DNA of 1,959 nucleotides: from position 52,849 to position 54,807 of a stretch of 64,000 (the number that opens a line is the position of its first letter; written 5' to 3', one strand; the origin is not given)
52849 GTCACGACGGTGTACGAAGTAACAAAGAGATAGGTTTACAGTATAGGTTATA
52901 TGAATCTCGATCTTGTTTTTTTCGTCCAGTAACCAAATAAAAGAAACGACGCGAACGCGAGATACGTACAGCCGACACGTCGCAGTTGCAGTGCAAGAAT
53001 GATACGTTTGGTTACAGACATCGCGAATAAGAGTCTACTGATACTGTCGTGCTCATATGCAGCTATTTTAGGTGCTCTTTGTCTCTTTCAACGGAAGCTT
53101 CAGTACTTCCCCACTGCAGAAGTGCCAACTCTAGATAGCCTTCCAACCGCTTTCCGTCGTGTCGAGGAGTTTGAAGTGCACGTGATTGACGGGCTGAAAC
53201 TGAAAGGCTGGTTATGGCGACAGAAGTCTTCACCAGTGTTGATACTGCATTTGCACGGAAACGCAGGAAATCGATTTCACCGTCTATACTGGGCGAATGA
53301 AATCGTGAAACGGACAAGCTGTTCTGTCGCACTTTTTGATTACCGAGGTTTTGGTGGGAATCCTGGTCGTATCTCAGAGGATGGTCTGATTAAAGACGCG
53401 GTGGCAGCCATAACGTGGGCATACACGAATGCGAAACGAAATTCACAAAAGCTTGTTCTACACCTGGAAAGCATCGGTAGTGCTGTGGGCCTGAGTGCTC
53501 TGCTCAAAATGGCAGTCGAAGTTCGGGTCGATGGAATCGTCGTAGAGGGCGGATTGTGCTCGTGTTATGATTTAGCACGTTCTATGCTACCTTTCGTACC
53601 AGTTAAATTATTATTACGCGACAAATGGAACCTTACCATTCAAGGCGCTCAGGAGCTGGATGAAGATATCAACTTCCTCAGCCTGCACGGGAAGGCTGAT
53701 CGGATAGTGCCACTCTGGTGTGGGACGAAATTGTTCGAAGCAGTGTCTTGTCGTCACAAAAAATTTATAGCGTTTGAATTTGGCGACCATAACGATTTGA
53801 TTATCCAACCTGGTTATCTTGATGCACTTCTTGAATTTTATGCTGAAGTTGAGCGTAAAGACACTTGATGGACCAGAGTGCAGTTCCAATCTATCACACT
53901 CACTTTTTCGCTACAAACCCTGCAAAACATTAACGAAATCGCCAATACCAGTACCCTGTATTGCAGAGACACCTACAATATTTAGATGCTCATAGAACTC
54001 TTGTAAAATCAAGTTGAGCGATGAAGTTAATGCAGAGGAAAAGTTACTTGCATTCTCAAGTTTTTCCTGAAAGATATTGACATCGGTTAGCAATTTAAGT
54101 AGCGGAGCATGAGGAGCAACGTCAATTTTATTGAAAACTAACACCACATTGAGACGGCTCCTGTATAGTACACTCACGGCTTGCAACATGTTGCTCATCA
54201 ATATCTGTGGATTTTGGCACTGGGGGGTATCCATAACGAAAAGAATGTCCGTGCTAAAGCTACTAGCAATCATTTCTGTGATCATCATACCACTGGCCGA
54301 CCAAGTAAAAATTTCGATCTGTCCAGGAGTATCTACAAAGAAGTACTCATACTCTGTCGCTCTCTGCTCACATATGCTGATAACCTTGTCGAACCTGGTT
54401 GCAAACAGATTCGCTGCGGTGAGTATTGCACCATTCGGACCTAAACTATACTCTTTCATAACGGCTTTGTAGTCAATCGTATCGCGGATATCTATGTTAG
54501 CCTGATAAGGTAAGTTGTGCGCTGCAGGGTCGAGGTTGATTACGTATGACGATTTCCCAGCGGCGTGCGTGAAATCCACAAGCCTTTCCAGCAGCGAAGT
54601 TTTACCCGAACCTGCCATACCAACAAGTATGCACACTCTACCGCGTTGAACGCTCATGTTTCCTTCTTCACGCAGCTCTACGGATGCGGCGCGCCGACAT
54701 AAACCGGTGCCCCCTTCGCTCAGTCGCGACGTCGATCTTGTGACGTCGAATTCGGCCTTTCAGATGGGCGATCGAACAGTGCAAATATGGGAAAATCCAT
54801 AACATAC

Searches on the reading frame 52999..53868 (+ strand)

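Call 12: search_protein_families(library=pfam, proteins=[window:52999-53868:+])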
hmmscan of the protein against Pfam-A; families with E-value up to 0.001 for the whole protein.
window:52999-53868:+ (289 aa): 2 families
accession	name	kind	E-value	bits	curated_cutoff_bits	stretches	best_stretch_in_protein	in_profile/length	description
PF12146.15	Hydrolase_4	-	2.4e-07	30.8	27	1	80-189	7-113/239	Serine aminopeptidase, S33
PF00561.26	Abhydrolase_1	-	1.1e-05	25.7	25.8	1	81-196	2-113/245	alpha/beta hydrolase fold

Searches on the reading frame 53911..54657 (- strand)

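Call 12: search_protein_families(library=pfam, proteins=[window:53911-54657:-])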
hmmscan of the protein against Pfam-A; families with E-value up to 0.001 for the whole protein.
window:53911-54657:- (248 aa): 12 families
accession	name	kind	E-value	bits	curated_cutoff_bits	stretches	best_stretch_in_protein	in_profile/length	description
PF03029.23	ATP_bind_1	-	3.2e-65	220.7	27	1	12-246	2-235/240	Conserved hypothetical ATP binding protein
PF00009.33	GTP_EFTU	-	8.3e-09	35.7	26.5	1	7-245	4-182/188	Elongation factor Tu GTP binding domain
PF01926.29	MMR_HSR1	-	1.4e-05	25.6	21.9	0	85-177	31-113/113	50S ribosome-binding GTPase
PF13191.12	AAA_16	-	3.9e-05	24.6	32.6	1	5-58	23-73/167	AAA ATPase domain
PF02492.25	cobW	-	4.2e-05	23.6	20.7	1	8-186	2-161/180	CobW/HypB/UreG, nucleotide-binding domain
PF03193.22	RsgA_GTPase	-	0.00015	22.1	30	0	5-28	105-128/174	RsgA GTPase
PF00448.28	SRP54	-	0.00023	21.3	22.7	0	8-43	3-38/196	SRP54-type protein, GTPase domain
PF13671.12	AAA_33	-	0.00025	21.8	27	1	8-111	1-107/143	AAA domain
PF13401.12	AAA_22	-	0.00029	21.6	27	0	6-42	5-41/130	AAA domain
PF02421.24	FeoB_N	-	0.00048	20.1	27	0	99-183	43-120/156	Ferrous iron transport protein B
PF13604.12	AAA_30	-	0.00049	20.3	27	1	5-36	17-48/191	AAA domain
PF00350.29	Dynamin_N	-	0.00054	20.5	27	0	11-144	3-138/168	Dynamin family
